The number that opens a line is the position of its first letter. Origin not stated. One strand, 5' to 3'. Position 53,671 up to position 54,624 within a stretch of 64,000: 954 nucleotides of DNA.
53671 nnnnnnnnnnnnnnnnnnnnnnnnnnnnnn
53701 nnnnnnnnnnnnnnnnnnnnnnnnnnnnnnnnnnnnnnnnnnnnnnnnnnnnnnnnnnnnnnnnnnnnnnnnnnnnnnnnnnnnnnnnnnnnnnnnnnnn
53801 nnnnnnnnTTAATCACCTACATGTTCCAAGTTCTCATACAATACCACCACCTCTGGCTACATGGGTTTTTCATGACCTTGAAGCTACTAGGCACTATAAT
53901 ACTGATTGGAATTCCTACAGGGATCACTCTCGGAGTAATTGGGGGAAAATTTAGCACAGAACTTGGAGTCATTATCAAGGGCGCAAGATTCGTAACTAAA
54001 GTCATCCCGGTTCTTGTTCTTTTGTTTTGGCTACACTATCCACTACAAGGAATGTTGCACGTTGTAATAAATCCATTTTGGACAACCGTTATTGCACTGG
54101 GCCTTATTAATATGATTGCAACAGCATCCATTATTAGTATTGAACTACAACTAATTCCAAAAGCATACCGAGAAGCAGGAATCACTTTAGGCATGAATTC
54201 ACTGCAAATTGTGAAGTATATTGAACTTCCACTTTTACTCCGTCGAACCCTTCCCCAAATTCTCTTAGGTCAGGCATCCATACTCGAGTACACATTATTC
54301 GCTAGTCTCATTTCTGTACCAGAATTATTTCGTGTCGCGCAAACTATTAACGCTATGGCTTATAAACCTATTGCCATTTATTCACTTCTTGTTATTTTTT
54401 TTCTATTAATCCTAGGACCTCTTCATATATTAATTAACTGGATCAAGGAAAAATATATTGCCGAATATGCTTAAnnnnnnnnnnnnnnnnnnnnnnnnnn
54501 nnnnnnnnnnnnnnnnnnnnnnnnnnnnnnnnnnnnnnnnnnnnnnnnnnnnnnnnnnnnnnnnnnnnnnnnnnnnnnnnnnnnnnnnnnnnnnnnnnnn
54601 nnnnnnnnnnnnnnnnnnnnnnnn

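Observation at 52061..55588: ABC-transporter ATPase carries a C-terminal domain homologous to the C-terminal domain of the adjacent divergent TrmB-like regulator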

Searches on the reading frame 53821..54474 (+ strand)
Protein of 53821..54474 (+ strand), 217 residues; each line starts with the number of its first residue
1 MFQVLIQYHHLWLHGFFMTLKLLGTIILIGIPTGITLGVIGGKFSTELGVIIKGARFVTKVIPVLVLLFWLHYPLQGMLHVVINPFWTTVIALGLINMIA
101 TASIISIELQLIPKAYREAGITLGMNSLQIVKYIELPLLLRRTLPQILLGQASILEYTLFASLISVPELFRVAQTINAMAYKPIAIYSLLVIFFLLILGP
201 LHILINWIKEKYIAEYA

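Call 5: search_protein_families(library=pfam, proteins=[window:53821-54474:+], max_evalue=1)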
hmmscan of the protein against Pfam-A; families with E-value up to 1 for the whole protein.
window:53821-54474:+ (217 aa): 1 family
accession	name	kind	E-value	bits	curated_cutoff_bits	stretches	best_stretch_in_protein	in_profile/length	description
PF00528.27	BPD_transp_1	-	2.9e-09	37.4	26.4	1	34-205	1-175/184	Binding-protein-dependent transport system inner membrane component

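Call 57: search_protein_families(library=ncbifam, proteins=[window:53821-54474:+], max_evalue=0.001)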
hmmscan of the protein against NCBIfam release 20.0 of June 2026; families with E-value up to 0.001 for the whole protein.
window:53821-54474:+ (217 aa): 11 families
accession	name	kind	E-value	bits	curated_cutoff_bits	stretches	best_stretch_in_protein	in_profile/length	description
NF007028.0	PRK09494.1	equivalog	2.9e-15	56.7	303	1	21-210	20-214/219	glutamine ABC transporter permease GlnP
NF008337.0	PRK11123.1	equivalog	1.3e-11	44.4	277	1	80-204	98-222/238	arginine ABC transporter permease ArtQ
TIGR03004.1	ectoine_ehuC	equivalog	1.6e-11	44.5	196.95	1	15-209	10-203/214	ectoine/hydroxyectoine ABC transporter permease subunit EhuC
NF011680.0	PRK15100.1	equivalog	1.5e-10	41.3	300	1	3-197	6-199/222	cystine ABC transporter permease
NF011687.0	PRK15107.1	equivalog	1.7e-08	34.6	318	1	12-211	16-222/224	glutamate/aspartate ABC transporter permease GltK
NF011651.0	PRK15069.1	subfamily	2.3e-08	33.7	306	1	12-205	19-221/237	histidine ABC transporter permease HisM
TIGR03003.1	ectoine_ehuD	equivalog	3.5e-08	33.6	205.2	1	28-211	29-211/212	ectoine/hydroxyectoine ABC transporter permease subunit EhuD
NF011714.0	PRK15135.1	subfamily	4.2e-07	30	319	1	5-197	2-204/228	histidine ABC transporter permease HisQ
TIGR01726.1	HEQRo_perm_3TM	subfamily_domain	5.2e-07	30.1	42.2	1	12-97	5-89/99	ABC transporter permease subunit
NF008336.0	PRK11122.1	equivalog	5.5e-07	29.5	248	1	8-214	4-217/222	arginine ABC transporter permease ArtM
NF043080.1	MMSYN1_0166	equivalog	0.00039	19.4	370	1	9-140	96-219/307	oligopeptide ABC transporter permease OppC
